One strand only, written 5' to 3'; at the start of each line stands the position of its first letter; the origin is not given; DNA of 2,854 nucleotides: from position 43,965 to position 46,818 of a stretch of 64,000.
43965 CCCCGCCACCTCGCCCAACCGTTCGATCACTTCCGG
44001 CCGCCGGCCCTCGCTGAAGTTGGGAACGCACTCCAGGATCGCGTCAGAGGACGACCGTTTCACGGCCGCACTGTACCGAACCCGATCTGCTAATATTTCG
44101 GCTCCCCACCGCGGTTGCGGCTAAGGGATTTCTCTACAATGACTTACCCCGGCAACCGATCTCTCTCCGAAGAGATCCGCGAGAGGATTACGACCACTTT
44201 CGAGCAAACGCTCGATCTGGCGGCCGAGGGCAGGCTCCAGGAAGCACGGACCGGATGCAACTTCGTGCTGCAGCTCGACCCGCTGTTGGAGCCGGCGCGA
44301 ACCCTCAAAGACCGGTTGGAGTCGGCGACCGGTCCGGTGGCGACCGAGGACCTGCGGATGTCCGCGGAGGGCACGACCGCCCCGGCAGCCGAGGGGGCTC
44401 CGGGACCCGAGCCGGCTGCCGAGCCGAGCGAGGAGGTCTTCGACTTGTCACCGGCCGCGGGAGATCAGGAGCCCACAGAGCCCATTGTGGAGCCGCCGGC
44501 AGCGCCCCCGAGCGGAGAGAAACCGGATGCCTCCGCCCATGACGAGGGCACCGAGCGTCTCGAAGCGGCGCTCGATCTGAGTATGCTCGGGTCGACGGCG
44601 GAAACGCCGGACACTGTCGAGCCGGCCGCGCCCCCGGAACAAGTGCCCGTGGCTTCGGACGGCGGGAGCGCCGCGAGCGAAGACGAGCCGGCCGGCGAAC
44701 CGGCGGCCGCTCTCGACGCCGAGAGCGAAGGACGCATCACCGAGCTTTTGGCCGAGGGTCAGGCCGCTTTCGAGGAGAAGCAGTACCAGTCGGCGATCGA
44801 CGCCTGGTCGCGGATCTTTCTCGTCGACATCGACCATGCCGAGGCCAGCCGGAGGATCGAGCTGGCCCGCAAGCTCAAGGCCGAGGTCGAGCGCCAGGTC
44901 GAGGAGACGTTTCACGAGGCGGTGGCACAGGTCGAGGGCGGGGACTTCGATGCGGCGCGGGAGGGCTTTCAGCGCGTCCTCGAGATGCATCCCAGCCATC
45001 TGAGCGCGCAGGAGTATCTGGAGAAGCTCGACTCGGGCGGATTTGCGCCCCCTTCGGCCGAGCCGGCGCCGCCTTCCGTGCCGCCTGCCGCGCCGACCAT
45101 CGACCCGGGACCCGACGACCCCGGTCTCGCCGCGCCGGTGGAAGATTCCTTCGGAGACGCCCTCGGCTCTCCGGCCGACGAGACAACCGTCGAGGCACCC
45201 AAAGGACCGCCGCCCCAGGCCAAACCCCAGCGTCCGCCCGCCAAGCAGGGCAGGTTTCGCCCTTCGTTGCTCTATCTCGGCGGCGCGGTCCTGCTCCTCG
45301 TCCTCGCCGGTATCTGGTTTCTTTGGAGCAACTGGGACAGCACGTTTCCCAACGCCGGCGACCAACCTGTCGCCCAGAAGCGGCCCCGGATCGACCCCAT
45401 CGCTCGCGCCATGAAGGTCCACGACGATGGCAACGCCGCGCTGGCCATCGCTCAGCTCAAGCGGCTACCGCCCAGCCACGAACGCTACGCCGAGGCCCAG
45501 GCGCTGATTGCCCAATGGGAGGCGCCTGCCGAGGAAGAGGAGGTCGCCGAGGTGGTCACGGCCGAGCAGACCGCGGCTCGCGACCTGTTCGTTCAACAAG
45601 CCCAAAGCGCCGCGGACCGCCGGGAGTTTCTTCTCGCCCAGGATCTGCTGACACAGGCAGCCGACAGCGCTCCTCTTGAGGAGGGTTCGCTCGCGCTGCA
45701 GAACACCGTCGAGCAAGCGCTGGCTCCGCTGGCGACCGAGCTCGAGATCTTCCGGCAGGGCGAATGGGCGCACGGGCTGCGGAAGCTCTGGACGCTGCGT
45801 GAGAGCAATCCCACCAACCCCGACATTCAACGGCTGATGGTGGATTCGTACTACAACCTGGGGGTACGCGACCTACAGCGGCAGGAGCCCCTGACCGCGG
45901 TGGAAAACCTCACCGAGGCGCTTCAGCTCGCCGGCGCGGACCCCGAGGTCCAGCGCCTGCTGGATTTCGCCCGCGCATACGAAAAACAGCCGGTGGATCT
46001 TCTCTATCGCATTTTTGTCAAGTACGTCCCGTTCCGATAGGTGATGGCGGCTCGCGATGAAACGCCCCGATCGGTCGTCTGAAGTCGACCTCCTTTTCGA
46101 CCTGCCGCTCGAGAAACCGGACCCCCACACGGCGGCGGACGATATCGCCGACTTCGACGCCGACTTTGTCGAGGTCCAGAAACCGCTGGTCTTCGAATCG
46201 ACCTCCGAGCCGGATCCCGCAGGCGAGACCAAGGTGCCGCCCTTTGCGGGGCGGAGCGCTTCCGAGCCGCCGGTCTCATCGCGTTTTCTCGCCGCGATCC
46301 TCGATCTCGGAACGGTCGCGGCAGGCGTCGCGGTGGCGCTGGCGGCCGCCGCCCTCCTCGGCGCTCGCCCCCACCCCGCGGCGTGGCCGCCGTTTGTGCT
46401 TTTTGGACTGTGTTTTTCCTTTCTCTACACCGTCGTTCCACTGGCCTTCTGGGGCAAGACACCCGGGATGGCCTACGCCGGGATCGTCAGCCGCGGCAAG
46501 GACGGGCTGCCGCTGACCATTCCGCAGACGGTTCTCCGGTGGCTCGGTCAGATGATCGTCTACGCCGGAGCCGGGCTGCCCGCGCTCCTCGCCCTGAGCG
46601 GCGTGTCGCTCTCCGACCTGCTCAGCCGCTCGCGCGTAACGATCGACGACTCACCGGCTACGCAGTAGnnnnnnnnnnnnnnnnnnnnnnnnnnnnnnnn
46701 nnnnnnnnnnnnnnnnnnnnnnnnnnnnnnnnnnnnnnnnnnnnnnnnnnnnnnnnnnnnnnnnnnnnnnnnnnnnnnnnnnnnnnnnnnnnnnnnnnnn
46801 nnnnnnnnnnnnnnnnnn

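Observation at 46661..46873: MITE-like element with 19-bp perfect terminal inverted repeats supplying the stop codons of both flanking convergent genes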

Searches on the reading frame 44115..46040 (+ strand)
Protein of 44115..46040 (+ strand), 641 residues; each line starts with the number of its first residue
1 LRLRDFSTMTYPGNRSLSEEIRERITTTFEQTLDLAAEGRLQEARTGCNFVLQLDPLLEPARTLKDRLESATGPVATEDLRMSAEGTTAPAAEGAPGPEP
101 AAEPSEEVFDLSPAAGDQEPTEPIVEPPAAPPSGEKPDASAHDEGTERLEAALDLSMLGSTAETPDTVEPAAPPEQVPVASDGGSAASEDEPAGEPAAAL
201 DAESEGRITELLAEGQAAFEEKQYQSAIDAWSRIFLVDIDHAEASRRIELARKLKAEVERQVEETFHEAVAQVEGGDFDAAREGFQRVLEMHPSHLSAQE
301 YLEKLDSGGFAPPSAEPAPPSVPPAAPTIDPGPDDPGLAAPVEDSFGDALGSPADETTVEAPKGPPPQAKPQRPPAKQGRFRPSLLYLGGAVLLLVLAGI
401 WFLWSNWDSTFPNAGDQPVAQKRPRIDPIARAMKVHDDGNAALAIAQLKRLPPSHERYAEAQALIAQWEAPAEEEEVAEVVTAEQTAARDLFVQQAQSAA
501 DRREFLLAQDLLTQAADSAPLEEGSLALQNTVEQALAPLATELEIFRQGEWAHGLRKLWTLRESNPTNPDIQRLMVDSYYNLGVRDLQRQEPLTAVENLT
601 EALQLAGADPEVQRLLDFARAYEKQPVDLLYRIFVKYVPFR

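Call 10: search_protein_families(library=pfam, proteins=[window:44115-46040:+])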
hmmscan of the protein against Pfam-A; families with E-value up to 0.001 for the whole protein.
window:44115-46040:+ (641 aa): 3 families
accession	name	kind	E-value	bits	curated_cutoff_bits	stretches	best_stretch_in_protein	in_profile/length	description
PF07719.23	TPR_2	-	4.3e-06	26.9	27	0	267-295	6-34/34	Tetratricopeptide repeat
PF00515.34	TPR_1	-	0.0002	21.4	27.8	0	274-295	13-34/34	Tetratricopeptide repeat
PF13174.12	TPR_6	-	0.00031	21.6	26.3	0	268-294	6-32/33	Tetratricopeptide repeat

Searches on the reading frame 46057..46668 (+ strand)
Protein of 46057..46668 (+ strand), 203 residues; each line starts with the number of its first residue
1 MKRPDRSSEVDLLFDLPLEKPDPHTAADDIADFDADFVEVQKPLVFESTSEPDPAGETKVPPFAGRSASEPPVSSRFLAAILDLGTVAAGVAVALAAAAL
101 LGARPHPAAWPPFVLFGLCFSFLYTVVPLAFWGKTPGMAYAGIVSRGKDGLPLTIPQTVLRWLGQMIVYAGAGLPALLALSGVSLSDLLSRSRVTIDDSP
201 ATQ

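Call 10: search_protein_families(library=pfam, proteins=[window:46057-46668:+])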
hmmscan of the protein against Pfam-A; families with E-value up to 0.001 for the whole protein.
window:46057-46668:+ (203 aa): 1 family
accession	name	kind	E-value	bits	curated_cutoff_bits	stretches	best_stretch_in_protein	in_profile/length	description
PF06271.18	RDD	-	5.1e-09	37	24.1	1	71-174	2-117/137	RDD family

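Call 21: find_homologous_proteins(query=window:46057-46665:+, max_evalue=0.00001)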
Query window:46057-46665:+ (203 aa): 112 proteins with E <= 0.00001 among 8000 candidates.
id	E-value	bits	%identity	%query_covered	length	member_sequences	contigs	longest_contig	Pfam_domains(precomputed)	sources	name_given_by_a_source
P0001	1.2e-126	438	100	100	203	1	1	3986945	PF06271.19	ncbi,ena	-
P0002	2.5e-73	264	66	100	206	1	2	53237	PF06271.19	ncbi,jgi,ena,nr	ncbi:MAG: RDD family protein [Acidobacteriota bacterium]|nr:RDD family protein [Acidobacteriota bact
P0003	1.8e-71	258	66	98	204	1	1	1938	PF06271.19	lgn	-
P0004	2.5e-71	258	65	100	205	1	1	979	PF06271.19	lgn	-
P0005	3.9e-45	172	51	97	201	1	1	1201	PF06271.19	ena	-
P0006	4.0e-42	162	67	66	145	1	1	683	PF06271.19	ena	-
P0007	5.0e-33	133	41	96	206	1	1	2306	PF06271.19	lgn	-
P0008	1.8e-32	131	41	95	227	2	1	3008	PF06271.19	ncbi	-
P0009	2.9e-32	130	43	95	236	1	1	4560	PF06271.19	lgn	-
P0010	1.4e-31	128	45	90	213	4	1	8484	PF06271.19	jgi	jgi:uncharacterized RDD family membrane protein YckC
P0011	1.5e-31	128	43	95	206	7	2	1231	PF06271.19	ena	-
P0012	1.7e-31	128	48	75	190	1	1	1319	PF06271.19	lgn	-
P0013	2.7e-31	127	42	95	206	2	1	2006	PF06271.19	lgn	-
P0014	5.5e-31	126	45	96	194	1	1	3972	PF06271.19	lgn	-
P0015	8.9e-31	125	46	95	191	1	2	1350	PF06271.19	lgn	-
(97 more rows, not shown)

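Call 22: find_encoding_contigs(protein=P0001, flank=2000, max_places=3)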
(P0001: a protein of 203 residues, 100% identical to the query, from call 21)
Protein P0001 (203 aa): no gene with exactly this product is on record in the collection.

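Call 23: find_encoding_contigs(protein=P0002, flank=6000, max_places=4)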
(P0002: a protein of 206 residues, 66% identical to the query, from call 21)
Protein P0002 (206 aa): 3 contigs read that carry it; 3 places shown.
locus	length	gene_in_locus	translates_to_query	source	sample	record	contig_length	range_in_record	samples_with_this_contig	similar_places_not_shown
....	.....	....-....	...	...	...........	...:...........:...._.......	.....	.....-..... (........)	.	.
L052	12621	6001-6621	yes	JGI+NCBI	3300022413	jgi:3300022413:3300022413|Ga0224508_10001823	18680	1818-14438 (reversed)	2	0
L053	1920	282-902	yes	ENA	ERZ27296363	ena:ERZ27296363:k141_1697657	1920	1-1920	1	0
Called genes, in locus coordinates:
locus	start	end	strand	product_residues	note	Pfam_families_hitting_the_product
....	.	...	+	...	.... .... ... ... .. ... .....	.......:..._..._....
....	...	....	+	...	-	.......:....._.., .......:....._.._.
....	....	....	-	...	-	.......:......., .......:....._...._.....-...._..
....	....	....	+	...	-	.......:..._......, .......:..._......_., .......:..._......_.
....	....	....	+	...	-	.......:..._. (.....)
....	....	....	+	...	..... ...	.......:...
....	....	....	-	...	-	-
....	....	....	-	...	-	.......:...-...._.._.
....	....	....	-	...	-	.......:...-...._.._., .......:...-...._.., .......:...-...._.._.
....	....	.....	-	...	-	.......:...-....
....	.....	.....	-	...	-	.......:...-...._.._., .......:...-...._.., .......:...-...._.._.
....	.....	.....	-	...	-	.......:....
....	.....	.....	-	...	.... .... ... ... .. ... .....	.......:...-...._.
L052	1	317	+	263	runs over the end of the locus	PF01177:Asp_Glu_race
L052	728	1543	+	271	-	PF01138:RNase_PH, PF03725:RNase_PH_C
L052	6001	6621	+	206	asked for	PF06271:RDD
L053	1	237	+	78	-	?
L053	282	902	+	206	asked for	PF06271:RDD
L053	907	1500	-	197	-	-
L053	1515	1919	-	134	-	?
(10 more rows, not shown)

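Call 28: list_cluster_members(proteins=[P0001, P0002])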
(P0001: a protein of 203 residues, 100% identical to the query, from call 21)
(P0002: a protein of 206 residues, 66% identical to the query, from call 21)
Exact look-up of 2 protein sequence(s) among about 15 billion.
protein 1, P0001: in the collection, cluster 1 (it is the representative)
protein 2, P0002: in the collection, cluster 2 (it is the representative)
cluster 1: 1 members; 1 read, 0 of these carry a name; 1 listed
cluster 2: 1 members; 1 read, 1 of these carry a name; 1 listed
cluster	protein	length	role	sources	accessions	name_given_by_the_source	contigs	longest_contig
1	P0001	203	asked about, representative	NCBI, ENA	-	-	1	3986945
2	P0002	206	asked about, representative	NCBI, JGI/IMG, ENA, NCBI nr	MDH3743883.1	MAG: RDD family protein [Acidobacteriota bacterium] | RDD family protein [Acidobacteriota bacterium]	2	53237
